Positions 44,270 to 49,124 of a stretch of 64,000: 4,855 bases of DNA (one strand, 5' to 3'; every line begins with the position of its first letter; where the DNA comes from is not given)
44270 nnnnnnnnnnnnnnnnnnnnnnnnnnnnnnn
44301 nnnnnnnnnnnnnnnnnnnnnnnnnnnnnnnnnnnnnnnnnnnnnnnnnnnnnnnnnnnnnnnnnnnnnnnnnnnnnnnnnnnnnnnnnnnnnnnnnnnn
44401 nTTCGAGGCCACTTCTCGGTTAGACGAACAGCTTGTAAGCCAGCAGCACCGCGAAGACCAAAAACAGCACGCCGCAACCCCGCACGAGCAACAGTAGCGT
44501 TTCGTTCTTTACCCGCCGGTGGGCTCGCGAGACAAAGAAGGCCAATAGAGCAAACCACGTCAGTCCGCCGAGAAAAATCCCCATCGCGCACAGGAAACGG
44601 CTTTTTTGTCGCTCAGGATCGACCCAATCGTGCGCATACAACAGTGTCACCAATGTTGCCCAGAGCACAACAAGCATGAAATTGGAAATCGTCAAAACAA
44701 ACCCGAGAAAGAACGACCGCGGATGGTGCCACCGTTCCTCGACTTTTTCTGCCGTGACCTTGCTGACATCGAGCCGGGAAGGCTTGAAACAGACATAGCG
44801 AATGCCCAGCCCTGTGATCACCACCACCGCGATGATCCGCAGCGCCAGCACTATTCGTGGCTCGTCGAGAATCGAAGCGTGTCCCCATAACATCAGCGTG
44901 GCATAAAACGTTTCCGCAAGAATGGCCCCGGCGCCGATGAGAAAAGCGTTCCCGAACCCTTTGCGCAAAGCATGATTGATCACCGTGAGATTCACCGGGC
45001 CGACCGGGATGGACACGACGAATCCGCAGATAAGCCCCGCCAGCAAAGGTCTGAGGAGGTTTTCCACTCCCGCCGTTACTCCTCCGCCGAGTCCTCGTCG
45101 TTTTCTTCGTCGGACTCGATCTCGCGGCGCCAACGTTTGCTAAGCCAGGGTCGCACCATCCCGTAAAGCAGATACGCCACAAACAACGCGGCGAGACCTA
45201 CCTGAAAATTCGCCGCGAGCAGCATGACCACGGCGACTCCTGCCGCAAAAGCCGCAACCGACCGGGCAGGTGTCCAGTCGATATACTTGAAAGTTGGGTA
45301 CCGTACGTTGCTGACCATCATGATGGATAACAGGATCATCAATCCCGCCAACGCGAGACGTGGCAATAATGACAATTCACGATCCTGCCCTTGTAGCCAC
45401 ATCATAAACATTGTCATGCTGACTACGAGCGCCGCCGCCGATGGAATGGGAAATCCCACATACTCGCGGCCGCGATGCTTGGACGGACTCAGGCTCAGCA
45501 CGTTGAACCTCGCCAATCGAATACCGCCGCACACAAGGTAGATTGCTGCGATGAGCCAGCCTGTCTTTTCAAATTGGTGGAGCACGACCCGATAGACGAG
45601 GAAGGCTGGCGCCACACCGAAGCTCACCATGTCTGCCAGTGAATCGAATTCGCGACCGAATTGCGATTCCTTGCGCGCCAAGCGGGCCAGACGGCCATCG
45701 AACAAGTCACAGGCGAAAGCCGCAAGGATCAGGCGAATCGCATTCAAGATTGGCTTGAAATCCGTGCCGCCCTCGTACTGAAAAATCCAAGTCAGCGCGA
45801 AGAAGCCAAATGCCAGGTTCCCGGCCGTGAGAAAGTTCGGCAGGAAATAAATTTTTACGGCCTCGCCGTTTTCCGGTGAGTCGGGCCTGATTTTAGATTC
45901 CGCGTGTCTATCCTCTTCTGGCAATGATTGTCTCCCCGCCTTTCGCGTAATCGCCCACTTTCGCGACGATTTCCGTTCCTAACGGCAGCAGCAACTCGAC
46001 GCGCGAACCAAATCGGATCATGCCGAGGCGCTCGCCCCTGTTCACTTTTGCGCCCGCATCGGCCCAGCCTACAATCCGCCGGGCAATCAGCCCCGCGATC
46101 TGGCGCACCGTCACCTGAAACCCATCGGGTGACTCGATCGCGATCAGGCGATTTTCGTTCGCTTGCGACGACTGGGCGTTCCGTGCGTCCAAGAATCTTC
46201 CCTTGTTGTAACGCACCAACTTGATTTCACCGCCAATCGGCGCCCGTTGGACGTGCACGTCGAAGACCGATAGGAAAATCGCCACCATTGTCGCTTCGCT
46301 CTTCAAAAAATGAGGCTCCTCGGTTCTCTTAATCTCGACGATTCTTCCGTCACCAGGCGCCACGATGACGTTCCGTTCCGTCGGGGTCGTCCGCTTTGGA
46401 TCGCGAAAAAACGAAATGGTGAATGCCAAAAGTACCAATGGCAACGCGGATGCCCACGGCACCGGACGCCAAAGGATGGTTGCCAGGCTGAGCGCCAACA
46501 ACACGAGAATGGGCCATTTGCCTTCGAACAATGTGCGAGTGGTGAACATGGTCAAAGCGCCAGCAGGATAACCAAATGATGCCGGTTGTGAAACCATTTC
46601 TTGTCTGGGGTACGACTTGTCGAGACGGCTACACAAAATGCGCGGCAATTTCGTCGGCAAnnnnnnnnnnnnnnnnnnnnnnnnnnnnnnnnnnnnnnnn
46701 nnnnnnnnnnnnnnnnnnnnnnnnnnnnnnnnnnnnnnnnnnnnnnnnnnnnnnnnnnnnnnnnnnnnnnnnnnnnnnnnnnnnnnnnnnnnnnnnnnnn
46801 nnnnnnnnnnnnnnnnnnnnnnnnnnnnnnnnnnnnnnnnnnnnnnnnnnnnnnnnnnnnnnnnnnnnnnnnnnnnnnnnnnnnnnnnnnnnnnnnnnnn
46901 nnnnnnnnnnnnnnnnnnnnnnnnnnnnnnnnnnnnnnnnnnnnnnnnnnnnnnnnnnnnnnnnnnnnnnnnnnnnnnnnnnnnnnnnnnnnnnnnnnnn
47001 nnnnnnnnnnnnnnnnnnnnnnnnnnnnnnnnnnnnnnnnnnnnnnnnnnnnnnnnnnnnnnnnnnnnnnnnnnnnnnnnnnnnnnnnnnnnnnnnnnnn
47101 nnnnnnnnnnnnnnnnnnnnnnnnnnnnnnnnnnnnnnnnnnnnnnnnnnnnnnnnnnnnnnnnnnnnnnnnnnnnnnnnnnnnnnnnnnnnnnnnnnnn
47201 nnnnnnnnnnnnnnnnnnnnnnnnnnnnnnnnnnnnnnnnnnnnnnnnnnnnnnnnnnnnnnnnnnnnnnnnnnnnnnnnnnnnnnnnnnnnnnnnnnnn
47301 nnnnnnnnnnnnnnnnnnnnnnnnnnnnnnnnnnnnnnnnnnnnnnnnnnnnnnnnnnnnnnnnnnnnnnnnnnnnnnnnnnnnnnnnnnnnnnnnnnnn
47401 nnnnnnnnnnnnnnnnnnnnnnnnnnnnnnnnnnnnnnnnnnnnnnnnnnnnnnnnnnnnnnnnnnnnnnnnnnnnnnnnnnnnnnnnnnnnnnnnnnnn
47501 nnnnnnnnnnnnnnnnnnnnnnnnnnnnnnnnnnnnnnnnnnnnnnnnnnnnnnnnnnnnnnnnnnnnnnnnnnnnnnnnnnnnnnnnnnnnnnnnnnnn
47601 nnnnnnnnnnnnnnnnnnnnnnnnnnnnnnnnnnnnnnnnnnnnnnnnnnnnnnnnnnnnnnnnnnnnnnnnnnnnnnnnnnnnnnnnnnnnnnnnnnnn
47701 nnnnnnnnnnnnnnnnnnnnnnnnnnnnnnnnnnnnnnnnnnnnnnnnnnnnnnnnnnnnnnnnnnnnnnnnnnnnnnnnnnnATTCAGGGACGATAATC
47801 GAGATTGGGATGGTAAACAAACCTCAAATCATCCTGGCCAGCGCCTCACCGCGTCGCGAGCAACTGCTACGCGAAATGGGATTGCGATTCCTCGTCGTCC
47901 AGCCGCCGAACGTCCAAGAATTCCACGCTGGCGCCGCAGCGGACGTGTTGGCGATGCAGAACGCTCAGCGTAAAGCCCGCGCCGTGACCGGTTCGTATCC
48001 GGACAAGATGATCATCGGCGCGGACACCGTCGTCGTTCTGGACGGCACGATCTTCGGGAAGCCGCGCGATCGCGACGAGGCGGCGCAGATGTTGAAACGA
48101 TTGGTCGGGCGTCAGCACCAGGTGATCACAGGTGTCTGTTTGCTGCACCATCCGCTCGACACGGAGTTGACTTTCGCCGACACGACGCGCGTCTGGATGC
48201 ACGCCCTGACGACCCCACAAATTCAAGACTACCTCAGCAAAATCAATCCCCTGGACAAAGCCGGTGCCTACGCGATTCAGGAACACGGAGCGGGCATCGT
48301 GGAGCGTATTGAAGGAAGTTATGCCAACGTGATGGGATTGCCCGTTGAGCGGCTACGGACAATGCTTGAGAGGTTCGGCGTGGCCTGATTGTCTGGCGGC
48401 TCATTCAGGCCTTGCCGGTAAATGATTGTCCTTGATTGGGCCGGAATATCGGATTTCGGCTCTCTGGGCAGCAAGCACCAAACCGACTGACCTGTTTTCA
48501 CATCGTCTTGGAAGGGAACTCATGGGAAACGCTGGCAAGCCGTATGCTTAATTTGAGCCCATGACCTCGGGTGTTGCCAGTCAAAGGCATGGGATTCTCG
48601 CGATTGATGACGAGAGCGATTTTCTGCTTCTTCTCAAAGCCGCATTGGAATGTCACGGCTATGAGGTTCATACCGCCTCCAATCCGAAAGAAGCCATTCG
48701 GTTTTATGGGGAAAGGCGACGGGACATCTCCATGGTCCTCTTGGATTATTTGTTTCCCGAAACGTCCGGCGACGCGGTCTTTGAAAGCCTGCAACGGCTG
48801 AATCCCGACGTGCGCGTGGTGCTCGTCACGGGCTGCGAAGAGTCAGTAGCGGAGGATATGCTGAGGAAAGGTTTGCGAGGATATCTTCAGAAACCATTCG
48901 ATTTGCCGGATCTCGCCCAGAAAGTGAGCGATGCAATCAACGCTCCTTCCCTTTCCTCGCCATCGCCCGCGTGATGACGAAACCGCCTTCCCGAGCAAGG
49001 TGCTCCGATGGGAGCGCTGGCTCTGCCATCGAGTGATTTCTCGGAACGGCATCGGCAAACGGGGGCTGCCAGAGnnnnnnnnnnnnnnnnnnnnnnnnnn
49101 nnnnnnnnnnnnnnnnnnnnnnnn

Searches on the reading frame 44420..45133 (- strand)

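Call 37: search_protein_families(library=pfam, proteins=[window:44420-45133:-], max_evalue=0.00001)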
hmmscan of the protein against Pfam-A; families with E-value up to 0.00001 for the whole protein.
window:44420-45133:- (237 aa): 1 family
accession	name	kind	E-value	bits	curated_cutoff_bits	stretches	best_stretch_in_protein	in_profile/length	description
PF01810.24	LysE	-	1.2e-25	90.5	25.6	1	39-234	2-192/193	LysE type translocator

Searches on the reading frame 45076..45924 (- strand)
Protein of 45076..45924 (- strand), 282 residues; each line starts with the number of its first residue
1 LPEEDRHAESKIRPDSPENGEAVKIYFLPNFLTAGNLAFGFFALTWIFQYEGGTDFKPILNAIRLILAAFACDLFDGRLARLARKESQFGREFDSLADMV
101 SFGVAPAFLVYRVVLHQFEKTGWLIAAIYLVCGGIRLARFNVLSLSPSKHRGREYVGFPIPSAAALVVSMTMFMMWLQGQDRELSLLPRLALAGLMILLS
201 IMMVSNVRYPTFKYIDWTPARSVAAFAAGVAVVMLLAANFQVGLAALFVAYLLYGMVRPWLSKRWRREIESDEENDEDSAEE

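Call 37: search_protein_families(library=pfam, proteins=[window:45076-45924:-], max_evalue=0.00001)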
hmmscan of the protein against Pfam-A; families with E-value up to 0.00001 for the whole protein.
window:45076-45924:- (282 aa): 1 family
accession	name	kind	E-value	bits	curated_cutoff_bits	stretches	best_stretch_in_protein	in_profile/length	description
PF01066.26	CDP-OH_P_transf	-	1e-20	75.1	22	1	28-192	3-138/152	CDP-alcohol phosphatidyltransferase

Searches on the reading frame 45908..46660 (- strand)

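Call 37: search_protein_families(library=pfam, proteins=[window:45908-46660:-], max_evalue=0.00001)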
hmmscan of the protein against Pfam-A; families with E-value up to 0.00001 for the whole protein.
window:45908-46660:- (250 aa): 1 family
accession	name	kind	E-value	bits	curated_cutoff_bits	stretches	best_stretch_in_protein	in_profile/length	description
PF02666.20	PS_Dcarbxylase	-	6e-43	147.3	22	1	78-247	2-198/198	Phosphatidylserine decarboxylase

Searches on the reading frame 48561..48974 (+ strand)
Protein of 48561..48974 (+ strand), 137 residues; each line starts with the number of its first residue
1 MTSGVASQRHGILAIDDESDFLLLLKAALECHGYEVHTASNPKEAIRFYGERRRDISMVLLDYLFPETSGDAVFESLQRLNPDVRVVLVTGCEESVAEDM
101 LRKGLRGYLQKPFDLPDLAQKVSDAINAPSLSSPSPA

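Call 37: search_protein_families(library=pfam, proteins=[window:48561-48974:+], max_evalue=0.00001)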
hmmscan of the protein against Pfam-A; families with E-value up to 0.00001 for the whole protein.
window:48561-48974:+ (137 aa): 1 family
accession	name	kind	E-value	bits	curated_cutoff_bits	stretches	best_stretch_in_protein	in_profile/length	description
PF00072.30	Response_reg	-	1e-19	71.2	30.2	1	12-122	1-110/111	Response regulator receiver domain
